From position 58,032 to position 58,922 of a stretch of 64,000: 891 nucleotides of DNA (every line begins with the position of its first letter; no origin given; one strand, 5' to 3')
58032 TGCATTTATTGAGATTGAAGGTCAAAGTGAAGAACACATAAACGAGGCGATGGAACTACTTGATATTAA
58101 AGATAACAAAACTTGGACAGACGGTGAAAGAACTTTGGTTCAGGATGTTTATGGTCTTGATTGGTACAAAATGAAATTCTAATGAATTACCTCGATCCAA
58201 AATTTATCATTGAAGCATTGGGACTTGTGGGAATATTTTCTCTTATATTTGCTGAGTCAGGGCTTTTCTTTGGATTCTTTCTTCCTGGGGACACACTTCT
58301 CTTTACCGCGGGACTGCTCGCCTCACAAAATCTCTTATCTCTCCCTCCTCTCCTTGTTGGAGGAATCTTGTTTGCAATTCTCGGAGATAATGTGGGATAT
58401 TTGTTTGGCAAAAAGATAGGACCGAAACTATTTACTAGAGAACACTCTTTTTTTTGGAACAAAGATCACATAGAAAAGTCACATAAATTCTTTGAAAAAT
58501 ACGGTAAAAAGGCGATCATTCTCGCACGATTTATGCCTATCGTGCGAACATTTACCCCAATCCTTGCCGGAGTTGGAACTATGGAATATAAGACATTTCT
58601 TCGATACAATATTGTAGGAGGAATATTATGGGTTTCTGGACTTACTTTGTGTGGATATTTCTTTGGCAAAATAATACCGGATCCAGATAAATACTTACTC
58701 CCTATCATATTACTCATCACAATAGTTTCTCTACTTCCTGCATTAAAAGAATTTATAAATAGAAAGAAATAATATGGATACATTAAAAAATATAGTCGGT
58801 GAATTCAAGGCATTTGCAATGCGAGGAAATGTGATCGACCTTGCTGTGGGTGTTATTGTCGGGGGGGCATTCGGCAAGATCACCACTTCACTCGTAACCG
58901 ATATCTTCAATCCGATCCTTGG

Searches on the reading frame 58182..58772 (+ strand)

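Call 60: search_protein_families(library=ncbifam, proteins=[window:58182-58772:+], max_evalue=0.001)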
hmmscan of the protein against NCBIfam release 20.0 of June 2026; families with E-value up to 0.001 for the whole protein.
window:58182-58772:+ (196 aa): 3 families
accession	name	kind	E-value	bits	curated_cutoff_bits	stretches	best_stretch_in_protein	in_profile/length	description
NF008102.0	PRK10847.1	equivalog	5.8e-47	160.3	236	1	18-195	33-211/219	DedA family protein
NF052605.1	UndecprPTUptAStph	equivalog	2e-14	54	300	1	9-160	8-161/197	undecaprenyl phosphate transporter UptA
NF052604.1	UndecprPTUtpABac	equivalog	2.1e-14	54.1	250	1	27-188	23-188/198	undecaprenyl phosphate transporter UptA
